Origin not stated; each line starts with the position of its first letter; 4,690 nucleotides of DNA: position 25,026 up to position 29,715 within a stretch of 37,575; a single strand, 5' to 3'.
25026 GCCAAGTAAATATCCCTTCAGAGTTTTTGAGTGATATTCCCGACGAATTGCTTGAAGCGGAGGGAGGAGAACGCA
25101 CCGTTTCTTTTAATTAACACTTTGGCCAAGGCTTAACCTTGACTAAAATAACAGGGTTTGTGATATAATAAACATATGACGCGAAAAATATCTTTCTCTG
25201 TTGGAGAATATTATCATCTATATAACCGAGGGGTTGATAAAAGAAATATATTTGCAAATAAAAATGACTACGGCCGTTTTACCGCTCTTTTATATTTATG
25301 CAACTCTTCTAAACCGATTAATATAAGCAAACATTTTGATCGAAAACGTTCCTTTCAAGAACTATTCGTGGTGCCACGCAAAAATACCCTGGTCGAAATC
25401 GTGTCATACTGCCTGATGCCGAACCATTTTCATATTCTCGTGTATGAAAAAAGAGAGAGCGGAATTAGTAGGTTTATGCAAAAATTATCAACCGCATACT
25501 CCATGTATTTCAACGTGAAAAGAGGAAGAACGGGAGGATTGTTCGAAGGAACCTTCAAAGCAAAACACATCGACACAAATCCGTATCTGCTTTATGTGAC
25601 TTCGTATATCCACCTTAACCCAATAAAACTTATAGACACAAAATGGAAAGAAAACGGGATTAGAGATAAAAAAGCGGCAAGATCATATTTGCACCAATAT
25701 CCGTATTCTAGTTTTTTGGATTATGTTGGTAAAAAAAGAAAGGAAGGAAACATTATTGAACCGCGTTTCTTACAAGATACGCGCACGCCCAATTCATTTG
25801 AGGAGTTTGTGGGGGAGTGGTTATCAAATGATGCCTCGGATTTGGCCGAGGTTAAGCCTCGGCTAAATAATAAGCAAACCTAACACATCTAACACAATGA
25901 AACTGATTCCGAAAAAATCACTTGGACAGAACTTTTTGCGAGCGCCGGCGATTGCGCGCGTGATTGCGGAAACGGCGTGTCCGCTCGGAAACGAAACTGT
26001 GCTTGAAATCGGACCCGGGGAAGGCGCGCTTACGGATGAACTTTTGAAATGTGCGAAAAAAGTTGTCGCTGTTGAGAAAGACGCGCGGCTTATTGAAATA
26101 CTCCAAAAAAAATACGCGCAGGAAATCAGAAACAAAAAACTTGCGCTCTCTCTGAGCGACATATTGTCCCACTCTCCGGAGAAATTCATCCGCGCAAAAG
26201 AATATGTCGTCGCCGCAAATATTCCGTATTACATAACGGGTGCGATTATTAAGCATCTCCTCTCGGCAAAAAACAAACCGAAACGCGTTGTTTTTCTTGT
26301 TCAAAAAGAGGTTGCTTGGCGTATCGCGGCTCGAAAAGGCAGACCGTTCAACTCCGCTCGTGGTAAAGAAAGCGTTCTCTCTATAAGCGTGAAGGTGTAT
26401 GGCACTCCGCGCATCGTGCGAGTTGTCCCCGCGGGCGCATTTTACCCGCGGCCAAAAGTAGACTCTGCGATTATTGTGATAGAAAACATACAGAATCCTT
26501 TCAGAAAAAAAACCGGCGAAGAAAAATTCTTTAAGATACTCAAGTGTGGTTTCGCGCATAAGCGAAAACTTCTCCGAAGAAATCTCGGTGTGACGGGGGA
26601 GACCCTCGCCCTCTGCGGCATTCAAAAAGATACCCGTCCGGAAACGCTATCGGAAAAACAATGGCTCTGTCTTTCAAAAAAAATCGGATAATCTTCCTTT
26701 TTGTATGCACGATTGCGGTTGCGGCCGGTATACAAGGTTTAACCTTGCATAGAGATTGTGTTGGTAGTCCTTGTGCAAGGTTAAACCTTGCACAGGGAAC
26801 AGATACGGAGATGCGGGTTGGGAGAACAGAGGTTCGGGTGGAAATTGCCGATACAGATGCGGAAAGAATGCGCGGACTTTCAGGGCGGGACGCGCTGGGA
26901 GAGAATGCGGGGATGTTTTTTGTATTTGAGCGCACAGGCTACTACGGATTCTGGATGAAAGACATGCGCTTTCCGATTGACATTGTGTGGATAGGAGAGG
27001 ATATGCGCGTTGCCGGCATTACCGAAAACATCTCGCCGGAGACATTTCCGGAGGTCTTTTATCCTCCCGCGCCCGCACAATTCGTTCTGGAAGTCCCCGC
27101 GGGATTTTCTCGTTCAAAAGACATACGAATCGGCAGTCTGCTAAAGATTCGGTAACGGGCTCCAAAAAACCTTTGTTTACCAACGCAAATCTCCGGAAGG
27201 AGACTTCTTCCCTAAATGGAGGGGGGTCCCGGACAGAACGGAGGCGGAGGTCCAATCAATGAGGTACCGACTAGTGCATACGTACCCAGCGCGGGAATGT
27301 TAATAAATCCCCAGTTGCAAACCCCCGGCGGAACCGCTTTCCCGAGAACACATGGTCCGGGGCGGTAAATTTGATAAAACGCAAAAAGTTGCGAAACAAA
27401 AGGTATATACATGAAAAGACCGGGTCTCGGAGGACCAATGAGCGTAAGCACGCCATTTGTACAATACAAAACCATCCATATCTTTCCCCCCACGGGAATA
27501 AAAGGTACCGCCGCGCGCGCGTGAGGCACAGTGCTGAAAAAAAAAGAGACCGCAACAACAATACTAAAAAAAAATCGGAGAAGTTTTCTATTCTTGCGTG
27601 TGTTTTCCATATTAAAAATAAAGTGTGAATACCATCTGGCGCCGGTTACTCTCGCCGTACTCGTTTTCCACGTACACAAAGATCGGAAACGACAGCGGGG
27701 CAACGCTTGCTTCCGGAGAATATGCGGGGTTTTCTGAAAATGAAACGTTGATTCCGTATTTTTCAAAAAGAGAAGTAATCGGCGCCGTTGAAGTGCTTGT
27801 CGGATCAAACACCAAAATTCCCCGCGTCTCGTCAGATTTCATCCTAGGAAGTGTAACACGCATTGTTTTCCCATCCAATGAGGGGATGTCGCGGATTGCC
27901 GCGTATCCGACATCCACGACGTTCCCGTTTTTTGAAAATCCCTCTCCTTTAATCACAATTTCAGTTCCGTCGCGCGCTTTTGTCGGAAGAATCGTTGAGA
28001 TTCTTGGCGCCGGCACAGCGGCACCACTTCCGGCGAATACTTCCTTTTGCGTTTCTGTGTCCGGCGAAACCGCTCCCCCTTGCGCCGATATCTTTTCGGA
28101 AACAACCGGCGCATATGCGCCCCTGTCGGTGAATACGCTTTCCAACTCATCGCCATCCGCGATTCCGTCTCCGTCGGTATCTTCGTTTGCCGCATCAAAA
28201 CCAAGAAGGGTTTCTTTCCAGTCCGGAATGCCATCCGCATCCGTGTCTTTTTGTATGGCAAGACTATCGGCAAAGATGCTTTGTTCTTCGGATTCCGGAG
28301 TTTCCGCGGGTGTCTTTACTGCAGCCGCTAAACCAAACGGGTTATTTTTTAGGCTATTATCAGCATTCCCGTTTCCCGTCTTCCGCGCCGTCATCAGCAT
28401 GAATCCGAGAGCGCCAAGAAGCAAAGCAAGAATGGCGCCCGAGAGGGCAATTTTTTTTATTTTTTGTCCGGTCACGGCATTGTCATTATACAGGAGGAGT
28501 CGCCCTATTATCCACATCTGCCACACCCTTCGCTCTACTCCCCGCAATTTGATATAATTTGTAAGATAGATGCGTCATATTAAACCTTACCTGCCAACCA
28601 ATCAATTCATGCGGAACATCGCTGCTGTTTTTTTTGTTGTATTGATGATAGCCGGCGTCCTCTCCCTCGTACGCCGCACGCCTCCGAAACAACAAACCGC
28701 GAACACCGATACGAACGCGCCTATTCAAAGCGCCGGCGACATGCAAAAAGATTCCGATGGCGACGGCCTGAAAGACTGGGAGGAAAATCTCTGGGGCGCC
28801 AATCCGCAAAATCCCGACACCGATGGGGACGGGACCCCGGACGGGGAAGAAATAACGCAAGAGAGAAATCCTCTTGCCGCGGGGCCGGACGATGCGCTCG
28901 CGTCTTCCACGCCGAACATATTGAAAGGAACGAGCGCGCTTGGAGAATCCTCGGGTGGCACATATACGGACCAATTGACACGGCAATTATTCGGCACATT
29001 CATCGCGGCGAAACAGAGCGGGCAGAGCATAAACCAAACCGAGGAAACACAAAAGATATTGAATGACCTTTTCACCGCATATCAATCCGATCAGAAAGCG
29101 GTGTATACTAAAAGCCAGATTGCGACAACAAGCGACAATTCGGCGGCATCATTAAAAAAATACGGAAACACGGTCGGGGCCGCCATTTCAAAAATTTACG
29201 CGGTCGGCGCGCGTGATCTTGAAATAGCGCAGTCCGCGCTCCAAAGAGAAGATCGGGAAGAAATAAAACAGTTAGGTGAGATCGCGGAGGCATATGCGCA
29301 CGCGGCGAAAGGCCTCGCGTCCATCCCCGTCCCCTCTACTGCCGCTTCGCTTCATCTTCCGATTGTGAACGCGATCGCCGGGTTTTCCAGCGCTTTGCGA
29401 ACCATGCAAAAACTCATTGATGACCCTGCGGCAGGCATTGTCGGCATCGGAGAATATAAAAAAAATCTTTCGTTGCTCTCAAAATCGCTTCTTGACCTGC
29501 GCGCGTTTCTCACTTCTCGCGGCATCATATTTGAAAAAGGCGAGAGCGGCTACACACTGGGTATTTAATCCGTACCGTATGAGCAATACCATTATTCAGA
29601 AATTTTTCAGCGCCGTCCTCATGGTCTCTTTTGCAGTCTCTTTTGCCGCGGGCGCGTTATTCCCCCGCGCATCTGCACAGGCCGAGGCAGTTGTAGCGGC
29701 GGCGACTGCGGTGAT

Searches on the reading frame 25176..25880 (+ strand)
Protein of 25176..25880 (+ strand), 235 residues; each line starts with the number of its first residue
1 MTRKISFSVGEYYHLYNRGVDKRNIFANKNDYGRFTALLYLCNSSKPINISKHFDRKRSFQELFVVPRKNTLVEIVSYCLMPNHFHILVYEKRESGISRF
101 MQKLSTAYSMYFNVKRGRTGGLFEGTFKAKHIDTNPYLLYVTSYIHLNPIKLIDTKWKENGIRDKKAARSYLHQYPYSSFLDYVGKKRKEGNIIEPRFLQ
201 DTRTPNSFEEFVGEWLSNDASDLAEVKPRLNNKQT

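Call 49: search_protein_families(library=pfam, proteins=[window:25176-25880:+], max_evalue=0.001)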
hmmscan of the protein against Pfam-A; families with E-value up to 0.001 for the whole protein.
window:25176-25880:+ (235 aa): 1 family
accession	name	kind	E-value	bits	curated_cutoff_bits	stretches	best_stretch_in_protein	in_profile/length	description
PF01797.21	Y1_Tnp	-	7.2e-09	36.2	23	1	59-146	27-119/121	Transposase IS200 like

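Call 83: search_protein_families(library=ncbifam, proteins=[window:25176-25880:+], max_evalue=0.001)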
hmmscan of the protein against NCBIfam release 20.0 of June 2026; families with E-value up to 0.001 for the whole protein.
window:25176-25880:+ (235 aa): 1 family
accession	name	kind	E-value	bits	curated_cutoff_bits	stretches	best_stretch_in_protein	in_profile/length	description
NF047646.1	REP_Tyr_transpos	equivalog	1.9e-10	40.8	80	1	49-151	23-133/146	REP-associated tyrosine transposase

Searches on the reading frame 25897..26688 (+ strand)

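Call 49: search_protein_families(library=pfam, proteins=[window:25897-26688:+], max_evalue=0.001)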
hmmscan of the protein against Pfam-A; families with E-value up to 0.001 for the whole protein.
window:25897-26688:+ (264 aa): 3 families
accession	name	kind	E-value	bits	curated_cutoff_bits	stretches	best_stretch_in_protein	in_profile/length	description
PF00398.26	RrnaAD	-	5.6e-49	167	24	1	6-261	5-259/263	Ribosomal RNA adenine dimethylase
PF13649.12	Methyltransf_25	-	0.00053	21.1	27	1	35-76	1-44/97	Methyltransferase domain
PF13489.12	Methyltransf_23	-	0.00094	19.4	27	0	20-76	10-61/164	Methyltransferase domain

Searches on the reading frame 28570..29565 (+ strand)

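Call 49: search_protein_families(library=pfam, proteins=[window:28570-29565:+], max_evalue=0.001)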
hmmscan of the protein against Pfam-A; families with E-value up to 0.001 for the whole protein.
window:28570-29565:+ (332 aa): 1 family
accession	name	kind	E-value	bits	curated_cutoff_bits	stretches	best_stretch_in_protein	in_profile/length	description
PF18884.5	TSP3_bac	-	1.9e-07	31.3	25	0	61-82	1-22/22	Bacterial TSP3 repeat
